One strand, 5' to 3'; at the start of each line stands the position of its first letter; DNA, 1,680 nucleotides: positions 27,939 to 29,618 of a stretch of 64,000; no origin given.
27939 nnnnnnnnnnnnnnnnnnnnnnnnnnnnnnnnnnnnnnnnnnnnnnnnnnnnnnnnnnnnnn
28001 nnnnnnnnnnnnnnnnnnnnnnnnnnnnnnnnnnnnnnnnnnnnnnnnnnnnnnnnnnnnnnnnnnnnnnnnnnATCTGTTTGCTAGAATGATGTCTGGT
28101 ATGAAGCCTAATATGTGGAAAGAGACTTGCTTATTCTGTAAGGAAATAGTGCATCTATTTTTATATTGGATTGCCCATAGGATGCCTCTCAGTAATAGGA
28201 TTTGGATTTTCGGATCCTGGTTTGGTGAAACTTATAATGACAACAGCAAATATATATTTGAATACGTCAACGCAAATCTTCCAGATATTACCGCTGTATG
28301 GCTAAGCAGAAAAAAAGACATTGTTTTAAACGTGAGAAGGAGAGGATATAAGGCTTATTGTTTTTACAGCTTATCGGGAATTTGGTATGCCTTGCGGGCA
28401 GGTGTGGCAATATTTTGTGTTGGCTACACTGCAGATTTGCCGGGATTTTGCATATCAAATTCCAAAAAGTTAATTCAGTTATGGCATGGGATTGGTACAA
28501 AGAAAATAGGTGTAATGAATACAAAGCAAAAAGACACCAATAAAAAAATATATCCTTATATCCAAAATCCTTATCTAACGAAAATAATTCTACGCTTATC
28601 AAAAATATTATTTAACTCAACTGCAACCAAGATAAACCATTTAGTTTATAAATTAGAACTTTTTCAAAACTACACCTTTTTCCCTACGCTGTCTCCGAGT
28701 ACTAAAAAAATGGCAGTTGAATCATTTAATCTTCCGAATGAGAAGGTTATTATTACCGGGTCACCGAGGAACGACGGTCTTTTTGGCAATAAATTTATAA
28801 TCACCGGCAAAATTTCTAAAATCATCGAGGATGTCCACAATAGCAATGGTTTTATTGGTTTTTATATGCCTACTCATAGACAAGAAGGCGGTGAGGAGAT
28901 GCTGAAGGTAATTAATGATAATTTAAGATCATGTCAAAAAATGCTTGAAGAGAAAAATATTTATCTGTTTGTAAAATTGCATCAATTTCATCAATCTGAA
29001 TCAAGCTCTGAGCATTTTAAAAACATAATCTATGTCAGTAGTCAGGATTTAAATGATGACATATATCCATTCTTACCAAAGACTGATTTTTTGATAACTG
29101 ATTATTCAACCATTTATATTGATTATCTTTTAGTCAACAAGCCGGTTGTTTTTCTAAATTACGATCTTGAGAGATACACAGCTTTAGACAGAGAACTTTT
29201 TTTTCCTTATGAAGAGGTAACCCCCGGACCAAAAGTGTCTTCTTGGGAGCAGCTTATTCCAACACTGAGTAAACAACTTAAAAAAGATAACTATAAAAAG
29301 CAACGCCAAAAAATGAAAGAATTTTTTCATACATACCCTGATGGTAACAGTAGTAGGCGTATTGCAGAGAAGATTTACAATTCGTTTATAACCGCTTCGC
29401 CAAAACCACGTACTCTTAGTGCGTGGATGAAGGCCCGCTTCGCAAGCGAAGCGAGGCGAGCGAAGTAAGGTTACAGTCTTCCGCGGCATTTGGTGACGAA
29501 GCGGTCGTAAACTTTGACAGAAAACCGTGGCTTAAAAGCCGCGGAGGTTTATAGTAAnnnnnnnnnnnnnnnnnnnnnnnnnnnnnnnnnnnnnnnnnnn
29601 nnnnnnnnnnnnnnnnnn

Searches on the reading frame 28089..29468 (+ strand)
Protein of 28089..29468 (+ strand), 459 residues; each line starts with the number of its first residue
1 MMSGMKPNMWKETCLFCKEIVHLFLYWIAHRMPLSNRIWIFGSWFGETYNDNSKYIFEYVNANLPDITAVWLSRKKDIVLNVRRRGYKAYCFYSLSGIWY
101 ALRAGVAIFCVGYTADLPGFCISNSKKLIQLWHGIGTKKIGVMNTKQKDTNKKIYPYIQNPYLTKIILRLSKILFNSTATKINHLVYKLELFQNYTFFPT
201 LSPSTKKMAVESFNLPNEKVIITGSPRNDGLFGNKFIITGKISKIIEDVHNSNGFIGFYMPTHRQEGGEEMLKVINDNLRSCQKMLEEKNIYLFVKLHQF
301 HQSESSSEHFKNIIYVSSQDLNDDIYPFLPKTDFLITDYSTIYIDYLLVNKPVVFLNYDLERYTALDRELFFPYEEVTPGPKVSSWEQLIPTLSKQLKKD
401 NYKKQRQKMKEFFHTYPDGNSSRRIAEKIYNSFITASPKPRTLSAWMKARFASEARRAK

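Call 3: search_protein_families(library=pfam, proteins=[window:28089-29468:+], max_evalue=0.01)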
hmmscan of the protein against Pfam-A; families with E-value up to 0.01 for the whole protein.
window:28089-29468:+ (459 aa): 2 families
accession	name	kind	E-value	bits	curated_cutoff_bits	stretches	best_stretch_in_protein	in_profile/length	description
PF04464.20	Glyphos_transf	-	1.5e-54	185.8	22.1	1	26-430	3-366/367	CDP-Glycerol:Poly(glycerophosphate) glycerophosphotransferase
PF02350.25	Epimerase_2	-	4.6e-08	32.7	30.6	1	209-429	136-346/347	UDP-N-acetylglucosamine 2-epimerase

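Call 13: search_protein_families(library=ncbifam, proteins=[window:28089-29468:+], max_evalue=0.001)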
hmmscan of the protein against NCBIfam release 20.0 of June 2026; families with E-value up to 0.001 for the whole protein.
window:28089-29468:+ (459 aa): 6 families
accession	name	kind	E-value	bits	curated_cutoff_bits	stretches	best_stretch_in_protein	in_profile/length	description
NF041712.1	techglyph_taseTarF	equivalog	3.1e-26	92.3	550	2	204-430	163-387/388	teichoic acid glycerol-phosphate transferase TarF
NF041713.1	Tar_polymTarL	equivalog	2.8e-20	72.5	1000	1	204-431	338-561/562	teichoic acid ribitol-phosphate polymerase TarL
NF041711.1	TagprimaseTarB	equivalog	3.2e-11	43.1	500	1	211-429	169-356/362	teichoic acid glycerol-phosphate primase TarB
NF046086.1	BFO_1060_trans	domain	3.6e-06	26.3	200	1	274-431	206-362/365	BFO_1060 family glycosyltransferase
TIGR04396.2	surf_polysacc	subfamily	1e-05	24.9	125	0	308-450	241-385/427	surface carbohydrate biosynthesis protein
TIGR00236.1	wecB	equivalog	1.7e-05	24.1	210.15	1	193-431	142-364/366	non-hydrolyzing UDP-N-acetylglucosamine 2-epimerase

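Call 29: search_solved_structures(query=window:28089-29468:+, max_evalue=0.01, show_alignments=2)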
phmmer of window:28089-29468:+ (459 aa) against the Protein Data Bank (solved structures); distinct sequences matched with E-value up to 0.01: 7.
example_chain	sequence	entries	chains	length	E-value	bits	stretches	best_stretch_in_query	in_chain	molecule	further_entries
8va1_A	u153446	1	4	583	2.5e-17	66.3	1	194-434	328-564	Teichoic acid ribitol-phosphate polymerase TarL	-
9h50_A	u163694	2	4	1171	2.5e-11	46.5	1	182-423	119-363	Bcs3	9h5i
8a0c_A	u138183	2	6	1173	3.1e-11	46.3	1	182-423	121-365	Bcs3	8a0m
3l7j_A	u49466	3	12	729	8.7e-11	44.8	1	210-430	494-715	Teichoic acid biosynthesis protein F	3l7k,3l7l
3l7i_A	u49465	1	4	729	9.4e-10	41.4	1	210-430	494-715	Teichoic acid biosynthesis protein F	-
3l7m_A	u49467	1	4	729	5.2e-09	38.9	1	211-430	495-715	Teichoic acid biosynthesis protein F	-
8qoy_A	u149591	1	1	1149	6.7e-06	28.7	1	217-427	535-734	TagF-like capsule polymerase Cps3D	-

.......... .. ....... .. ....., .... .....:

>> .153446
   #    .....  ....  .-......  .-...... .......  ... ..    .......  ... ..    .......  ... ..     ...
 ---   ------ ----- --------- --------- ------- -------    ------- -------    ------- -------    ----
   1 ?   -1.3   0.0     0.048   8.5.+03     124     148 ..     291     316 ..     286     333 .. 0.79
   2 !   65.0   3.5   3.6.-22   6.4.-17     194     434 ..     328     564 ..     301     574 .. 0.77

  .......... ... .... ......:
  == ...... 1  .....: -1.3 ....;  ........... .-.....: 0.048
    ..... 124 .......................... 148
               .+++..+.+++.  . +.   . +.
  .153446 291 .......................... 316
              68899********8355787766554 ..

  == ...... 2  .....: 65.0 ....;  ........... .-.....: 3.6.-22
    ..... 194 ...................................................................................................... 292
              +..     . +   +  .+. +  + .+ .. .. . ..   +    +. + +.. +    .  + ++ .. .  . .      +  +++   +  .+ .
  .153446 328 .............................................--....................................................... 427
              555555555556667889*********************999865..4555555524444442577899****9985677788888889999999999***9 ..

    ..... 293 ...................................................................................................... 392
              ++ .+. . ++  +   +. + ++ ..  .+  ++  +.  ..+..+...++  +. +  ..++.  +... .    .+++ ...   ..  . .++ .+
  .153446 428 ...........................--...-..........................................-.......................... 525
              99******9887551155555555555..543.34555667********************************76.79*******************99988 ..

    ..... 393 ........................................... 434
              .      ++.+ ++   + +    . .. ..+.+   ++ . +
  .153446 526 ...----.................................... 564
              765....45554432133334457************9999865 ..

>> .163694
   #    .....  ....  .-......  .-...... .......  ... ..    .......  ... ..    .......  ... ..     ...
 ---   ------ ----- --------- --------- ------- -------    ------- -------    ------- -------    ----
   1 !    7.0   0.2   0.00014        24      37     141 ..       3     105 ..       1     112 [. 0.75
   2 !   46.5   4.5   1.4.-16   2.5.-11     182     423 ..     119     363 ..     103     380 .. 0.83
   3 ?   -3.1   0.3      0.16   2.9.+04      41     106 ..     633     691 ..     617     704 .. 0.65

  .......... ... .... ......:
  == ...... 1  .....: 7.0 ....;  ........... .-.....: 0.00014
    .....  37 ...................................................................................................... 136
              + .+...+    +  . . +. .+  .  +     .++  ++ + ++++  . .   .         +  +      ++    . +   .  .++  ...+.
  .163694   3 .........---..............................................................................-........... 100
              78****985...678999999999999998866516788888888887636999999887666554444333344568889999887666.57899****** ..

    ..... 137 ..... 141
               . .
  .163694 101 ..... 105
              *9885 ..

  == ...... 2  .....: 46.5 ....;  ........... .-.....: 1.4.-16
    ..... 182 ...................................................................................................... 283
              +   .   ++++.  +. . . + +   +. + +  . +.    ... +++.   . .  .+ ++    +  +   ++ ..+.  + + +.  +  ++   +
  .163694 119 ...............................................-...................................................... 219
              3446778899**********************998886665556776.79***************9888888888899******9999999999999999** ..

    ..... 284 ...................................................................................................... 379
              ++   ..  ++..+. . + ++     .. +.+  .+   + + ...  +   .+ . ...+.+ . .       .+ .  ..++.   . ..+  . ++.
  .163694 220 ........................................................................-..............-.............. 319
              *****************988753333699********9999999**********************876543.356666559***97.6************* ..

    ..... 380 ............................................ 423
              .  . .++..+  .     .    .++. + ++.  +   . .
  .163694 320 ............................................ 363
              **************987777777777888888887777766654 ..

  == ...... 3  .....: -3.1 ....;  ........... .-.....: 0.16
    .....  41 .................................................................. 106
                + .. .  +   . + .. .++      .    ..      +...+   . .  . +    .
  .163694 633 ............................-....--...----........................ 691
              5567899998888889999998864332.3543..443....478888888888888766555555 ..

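Call 37: search_protein_families(library=pfam, alignment_id=A1, max_evalue=0.001)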
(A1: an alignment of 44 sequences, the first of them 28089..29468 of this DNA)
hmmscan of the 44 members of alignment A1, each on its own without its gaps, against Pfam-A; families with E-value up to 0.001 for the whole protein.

A. member 1, window:28089-29468:+ (459 aa): 2 families
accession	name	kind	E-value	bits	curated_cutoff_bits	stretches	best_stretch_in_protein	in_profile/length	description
PF04464.20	Glyphos_transf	-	1.5e-54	185.8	22.1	1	26-430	3-366/367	CDP-Glycerol:Poly(glycerophosphate) glycerophosphotransferase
PF02350.25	Epimerase_2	-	4.6e-08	32.7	30.6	1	209-429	136-346/347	UDP-N-acetylglucosamine 2-epimerase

B. families by the number of members that match (of 44 scanned): 3 families
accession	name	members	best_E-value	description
PF04464.20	Glyphos_transf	42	1e-104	CDP-Glycerol:Poly(glycerophosphate) glycerophosphotransferase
PF02350.25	Epimerase_2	9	1e-108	UDP-N-acetylglucosamine 2-epimerase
PF07388.17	A-2_8-polyST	1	0.00084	Alpha-2,8-polysialyltransferase (POLYST)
